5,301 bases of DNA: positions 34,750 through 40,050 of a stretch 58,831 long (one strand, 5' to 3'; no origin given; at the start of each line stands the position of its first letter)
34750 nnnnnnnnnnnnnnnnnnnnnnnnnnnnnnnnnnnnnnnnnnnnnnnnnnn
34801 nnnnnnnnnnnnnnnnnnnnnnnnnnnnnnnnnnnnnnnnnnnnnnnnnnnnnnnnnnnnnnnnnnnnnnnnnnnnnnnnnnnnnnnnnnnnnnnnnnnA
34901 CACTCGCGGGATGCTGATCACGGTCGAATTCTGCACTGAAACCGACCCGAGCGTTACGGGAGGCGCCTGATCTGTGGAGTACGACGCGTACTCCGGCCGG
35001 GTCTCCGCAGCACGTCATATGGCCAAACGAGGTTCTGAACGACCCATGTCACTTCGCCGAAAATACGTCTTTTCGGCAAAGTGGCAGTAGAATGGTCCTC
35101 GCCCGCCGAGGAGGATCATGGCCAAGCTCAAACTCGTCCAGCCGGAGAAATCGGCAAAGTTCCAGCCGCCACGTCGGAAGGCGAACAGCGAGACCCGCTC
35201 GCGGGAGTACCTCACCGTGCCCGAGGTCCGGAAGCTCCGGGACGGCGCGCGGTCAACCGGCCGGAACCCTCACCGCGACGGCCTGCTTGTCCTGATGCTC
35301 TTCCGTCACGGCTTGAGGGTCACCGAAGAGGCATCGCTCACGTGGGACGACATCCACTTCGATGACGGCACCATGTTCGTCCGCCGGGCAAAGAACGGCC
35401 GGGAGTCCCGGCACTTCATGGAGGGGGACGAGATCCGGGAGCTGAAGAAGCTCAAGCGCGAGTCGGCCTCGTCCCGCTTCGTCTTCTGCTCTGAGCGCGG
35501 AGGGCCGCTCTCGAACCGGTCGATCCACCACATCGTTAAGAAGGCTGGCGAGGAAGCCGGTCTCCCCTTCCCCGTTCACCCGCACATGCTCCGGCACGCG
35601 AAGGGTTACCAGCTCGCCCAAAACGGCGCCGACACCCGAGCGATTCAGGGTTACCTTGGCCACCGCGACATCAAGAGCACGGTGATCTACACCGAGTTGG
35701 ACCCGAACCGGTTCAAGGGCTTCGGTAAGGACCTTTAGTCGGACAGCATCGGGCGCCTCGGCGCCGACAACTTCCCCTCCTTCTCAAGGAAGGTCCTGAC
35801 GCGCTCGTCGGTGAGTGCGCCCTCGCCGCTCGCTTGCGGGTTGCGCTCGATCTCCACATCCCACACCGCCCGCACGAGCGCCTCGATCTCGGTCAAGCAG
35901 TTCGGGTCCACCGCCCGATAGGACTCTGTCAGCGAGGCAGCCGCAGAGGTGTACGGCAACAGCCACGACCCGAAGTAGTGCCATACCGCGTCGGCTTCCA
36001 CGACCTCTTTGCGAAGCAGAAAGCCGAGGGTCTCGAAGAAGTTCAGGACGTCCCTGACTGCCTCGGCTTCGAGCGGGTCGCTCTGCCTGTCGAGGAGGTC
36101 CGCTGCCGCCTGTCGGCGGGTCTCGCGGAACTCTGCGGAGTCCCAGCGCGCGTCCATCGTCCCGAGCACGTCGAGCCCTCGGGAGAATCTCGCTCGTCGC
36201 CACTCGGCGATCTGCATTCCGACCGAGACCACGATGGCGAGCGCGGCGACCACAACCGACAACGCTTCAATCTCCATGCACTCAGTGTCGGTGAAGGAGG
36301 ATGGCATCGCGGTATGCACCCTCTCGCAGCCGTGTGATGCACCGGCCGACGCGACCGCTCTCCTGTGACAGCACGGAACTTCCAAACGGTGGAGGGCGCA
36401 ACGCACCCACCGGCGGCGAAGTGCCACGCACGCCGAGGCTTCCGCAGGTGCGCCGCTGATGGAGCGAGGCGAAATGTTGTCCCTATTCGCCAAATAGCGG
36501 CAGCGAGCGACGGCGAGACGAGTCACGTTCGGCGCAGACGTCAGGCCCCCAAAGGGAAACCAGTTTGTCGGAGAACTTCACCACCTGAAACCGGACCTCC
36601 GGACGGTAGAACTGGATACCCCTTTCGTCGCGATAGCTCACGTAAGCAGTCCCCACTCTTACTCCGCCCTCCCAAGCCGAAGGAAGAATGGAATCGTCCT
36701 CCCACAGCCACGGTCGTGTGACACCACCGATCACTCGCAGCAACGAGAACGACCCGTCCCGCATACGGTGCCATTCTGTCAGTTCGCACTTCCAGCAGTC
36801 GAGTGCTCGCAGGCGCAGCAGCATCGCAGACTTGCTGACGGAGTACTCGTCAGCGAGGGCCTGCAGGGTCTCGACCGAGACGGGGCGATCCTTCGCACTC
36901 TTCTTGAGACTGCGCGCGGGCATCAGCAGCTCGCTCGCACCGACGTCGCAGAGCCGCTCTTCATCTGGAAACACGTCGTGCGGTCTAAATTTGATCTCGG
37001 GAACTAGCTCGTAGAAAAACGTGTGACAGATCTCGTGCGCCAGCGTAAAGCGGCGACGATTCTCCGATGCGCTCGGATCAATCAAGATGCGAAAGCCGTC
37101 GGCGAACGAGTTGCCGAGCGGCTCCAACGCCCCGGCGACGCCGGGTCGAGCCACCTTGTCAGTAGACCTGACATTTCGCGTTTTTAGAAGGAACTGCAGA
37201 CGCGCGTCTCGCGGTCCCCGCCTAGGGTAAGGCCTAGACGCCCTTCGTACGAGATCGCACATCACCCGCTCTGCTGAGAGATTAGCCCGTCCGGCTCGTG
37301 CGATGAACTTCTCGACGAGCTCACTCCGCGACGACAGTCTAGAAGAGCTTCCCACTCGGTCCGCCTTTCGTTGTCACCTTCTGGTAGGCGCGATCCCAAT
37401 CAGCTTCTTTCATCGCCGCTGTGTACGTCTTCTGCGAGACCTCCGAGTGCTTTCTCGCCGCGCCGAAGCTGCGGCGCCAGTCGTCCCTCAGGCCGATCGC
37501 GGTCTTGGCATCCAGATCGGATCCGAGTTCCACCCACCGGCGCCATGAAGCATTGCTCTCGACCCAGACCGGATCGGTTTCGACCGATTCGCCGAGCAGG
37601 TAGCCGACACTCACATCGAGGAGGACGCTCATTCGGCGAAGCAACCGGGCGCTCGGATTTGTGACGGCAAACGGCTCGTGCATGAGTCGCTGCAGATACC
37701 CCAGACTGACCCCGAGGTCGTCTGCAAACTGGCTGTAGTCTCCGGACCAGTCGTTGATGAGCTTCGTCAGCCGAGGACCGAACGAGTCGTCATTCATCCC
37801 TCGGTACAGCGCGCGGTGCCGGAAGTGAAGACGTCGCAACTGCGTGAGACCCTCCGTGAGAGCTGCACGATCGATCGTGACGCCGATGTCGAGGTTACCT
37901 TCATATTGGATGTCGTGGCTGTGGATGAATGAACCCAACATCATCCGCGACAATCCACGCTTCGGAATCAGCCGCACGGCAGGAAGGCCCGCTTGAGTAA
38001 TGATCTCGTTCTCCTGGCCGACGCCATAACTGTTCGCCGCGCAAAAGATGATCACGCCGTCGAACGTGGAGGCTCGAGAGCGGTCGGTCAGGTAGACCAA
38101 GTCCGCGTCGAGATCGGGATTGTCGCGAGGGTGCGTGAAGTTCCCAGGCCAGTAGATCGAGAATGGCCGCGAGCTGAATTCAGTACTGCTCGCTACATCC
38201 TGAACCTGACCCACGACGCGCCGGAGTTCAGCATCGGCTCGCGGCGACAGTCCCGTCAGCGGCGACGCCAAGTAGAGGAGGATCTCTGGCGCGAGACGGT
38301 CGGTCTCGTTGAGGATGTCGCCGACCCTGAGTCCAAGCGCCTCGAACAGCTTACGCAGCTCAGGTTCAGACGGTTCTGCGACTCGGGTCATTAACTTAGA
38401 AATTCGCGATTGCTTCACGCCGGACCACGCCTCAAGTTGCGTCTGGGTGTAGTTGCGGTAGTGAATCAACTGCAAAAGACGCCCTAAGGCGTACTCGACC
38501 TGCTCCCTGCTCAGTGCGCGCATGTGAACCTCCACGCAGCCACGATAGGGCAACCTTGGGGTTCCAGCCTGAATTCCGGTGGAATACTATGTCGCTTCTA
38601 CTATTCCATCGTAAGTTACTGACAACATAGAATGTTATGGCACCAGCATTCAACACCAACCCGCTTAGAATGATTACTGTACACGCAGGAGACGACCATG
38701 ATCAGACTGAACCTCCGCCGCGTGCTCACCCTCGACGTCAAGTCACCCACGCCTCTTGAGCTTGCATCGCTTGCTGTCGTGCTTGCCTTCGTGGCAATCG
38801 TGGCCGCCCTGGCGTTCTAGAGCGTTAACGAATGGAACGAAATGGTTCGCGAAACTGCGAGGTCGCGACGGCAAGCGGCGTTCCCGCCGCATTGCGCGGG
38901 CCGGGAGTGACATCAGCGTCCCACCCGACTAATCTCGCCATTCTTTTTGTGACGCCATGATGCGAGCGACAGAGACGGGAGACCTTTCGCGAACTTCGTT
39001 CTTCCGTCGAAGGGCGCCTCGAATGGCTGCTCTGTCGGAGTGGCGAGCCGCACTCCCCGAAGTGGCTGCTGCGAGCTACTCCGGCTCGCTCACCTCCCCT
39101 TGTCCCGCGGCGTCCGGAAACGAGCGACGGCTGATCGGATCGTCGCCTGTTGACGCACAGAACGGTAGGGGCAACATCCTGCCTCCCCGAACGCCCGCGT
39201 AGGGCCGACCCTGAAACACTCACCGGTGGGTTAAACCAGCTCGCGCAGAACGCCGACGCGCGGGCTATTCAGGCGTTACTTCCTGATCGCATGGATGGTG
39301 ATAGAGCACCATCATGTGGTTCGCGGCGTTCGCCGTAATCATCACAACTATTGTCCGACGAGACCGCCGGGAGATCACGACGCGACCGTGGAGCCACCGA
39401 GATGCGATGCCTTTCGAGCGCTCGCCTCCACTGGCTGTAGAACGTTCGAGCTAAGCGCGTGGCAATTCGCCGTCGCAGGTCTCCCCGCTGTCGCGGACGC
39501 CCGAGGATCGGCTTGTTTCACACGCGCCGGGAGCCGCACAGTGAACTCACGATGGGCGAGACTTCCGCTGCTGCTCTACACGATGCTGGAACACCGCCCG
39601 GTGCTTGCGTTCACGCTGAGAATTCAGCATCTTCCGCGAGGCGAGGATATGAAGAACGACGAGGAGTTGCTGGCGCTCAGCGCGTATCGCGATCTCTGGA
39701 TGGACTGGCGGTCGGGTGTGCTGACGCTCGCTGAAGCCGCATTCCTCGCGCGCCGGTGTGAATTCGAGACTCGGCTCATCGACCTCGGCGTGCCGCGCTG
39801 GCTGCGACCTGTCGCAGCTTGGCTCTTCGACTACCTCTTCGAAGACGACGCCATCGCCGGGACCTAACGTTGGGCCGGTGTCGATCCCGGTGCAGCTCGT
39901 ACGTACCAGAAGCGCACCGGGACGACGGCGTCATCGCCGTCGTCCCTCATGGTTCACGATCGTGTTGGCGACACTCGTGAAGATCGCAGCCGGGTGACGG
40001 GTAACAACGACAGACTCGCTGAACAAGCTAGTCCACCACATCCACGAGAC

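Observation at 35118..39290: Candidate novel module: XRE-NDT-like-XRE fusion, ImmA protease and membrane protein, framed by one intact and one decayed tyrosine recombinase gene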

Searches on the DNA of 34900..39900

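Call 89: search_rna_families(source=window, start=34900, end=39900, threshold=gathering)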
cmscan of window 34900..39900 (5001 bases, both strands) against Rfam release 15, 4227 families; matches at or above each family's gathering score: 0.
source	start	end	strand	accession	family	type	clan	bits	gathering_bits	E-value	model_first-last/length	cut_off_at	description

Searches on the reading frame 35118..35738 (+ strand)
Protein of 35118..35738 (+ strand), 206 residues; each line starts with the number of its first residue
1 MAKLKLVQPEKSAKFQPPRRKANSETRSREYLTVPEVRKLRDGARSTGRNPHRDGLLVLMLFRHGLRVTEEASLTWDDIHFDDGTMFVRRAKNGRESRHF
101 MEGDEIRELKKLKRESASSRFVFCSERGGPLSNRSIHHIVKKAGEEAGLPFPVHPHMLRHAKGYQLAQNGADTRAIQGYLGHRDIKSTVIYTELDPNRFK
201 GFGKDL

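Call 3: search_protein_families(library=pfam, proteins=[window:35118-35738:+], max_evalue=0.1)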
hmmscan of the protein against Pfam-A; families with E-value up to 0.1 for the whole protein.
window:35118-35738:+ (206 aa): 2 families
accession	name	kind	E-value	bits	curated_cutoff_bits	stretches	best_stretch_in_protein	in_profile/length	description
PF00589.27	Phage_integrase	-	2.1e-38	132.2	27.1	1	31-197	2-171/172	Phage integrase family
PF11917.13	DUF3435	-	0.078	12.3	25.8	0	129-170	171-212/418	Protein of unknown function (DUF3435)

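Call 4: search_protein_families(library=padloc, proteins=[window:35118-35738:+], max_evalue=0.1)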
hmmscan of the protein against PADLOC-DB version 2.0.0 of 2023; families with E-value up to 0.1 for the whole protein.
window:35118-35738:+ (206 aa): 0 families

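Call 67: search_protein_families(library=ncbifam, proteins=[window:35118-35738:+], max_evalue=0.01)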
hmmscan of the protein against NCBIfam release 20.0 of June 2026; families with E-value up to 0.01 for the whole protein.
window:35118-35738:+ (206 aa): 12 families
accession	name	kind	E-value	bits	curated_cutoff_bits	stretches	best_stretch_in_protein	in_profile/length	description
NF007370.0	PRK09870.1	subfamily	1.3e-39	136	221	1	21-202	2-187/200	tyrosine-type DNA invertase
NF007371.0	PRK09871.1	subfamily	1.3e-39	135.8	222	1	28-202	3-182/198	tyrosine-type DNA invertase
NF040815.2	recomb_XerA_Arch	equivalog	2e-35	122.7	220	1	24-200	89-260/263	site-specific tyrosine recombinase/integron integrase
TIGR02225.1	recomb_XerD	equivalog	1.3e-29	103.5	329.6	1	24-200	96-280/290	site-specific tyrosine recombinase XerD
TIGR02224.1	recomb_XerC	equivalog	4.5e-29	101.7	335.15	1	31-198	106-281/295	tyrosine recombinase XerC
NF001399.0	PRK00283.1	subfamily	9.2e-27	94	279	1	23-200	105-289/300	tyrosine recombinase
TIGR02249.1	integrase_gron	subfamily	5.9e-19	68.6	265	2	132-193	238-299/315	integron integrase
NF002331.0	PRK01287.1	subfamily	1.5e-18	66.9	371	1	29-194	139-312/365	site-specific tyrosine recombinase XerC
NF011946.0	PRK15417.1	equivalog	5.9e-15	55.3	435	2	135-194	256-315/337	integron integrase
NF003462.0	PRK05084.1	equivalog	1.7e-14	53.4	267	1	48-196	191-346/360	tyrosine recombinase XerS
NF040693.1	recomb_GmtY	equivalog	1.1e-07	31.5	340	1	115-196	346-434/441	gamma-mobile-trio recombinase GmtY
NF041502.1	integrase_1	equivalog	0.00011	21.1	350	1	118-197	284-363/484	site-specific integrase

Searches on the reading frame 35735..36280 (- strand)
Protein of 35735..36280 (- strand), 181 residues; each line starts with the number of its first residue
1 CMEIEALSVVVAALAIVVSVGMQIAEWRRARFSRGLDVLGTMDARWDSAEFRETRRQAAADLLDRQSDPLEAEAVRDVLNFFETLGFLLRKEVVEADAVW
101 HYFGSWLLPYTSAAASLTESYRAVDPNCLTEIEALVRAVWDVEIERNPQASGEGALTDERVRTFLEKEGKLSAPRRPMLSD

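Call 3: search_protein_families(library=pfam, proteins=[window:35735-36280:-], max_evalue=0.1)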
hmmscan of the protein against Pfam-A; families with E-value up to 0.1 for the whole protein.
window:35735-36280:- (181 aa): 1 family
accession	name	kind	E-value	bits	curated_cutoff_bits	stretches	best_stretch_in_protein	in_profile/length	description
PF15956.11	DUF4760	-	1.5e-09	38.6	25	1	10-137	9-139/141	Domain of unknown function (DUF4760)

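Call 4: search_protein_families(library=padloc, proteins=[window:35735-36280:-], max_evalue=0.1)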
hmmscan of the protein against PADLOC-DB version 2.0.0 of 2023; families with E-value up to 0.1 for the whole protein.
window:35735-36280:- (181 aa): 0 families

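Call 64: find_homologous_proteins(query=window:35735-36280:-, max_evalue=0.001)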
Query window:35735-36280:- (181 aa): 8 proteins with E <= 0.001 among 1301 candidates.
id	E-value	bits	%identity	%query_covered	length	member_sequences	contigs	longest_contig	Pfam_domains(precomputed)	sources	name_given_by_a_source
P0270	9.8e-106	369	99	95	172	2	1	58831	PF15956.12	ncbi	ncbi:MAG: hypothetical protein WA208_18575 [Thermoanaerobaculia bacterium]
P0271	4.4e-41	159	45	97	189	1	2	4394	PF15956.12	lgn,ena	-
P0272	3.0e-36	143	43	97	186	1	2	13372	PF15956.12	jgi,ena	-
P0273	8.5e-34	135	55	64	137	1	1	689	PF15956.12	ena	-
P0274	1.9e-29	121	44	81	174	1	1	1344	PF15956.12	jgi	jgi:hypothetical protein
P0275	2.5e-26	111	43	78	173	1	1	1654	PF15956.12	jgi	jgi:hypothetical protein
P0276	8.0e-17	80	49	44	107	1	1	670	PF15956.12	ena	-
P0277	1.7e-15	75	39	59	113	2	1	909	PF15956.12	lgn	-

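Call 65: find_encoding_contigs(protein=P0272, flank=6000, max_places=2)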
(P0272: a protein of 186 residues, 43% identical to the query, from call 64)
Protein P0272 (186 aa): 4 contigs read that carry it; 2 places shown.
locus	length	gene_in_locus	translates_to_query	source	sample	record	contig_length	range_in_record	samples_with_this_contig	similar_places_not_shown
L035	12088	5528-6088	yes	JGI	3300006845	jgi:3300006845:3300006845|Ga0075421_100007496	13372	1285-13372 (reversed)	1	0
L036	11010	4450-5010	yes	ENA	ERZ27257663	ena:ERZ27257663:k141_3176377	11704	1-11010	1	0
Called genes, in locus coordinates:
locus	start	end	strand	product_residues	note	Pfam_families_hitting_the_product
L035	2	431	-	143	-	?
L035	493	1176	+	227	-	PF08937:ThsB_TIR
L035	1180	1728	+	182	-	PF13676:TIR_2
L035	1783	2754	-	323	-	PF00656:Peptidase_C14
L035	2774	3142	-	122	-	PF13676:TIR_2 (faint)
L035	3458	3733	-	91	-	-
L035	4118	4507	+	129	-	-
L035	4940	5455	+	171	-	-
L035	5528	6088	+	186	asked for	PF15956:DUF4760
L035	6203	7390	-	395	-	PF04055:Radical_SAM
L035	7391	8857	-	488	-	PF13353:Fer4_12 (weak), PF04055:Radical_SAM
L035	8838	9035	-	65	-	-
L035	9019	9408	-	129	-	PF27806:HxsD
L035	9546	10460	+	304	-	-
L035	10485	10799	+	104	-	PF03994:DUF350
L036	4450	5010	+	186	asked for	PF15956:DUF4760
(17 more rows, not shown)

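Call 66: find_encoding_contigs(protein=P0271, flank=4000, max_places=2)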
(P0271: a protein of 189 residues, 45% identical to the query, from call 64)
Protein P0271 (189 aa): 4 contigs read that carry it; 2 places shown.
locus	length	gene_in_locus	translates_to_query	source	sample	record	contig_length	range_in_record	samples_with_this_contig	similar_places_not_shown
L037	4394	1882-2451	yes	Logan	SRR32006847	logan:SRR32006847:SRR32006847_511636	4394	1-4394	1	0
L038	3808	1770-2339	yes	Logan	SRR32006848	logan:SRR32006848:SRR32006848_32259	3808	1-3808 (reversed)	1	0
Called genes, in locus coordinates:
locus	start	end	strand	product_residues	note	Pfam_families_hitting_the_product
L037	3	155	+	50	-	?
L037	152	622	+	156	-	-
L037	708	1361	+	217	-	-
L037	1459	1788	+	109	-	PF01844:HNH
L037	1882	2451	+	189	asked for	PF15956:DUF4760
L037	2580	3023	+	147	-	-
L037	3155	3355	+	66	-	-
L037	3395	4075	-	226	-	PF00293:NUDIX, PF21906:WHD_NrtR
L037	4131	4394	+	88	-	?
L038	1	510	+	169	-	?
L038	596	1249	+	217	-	-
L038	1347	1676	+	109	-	PF01844:HNH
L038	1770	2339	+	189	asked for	PF15956:DUF4760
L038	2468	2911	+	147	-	-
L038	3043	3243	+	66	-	-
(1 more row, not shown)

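Call 67: search_protein_families(library=ncbifam, proteins=[window:35735-36280:-], max_evalue=0.01)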
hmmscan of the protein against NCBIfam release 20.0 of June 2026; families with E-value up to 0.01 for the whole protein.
window:35735-36280:- (181 aa): 0 families
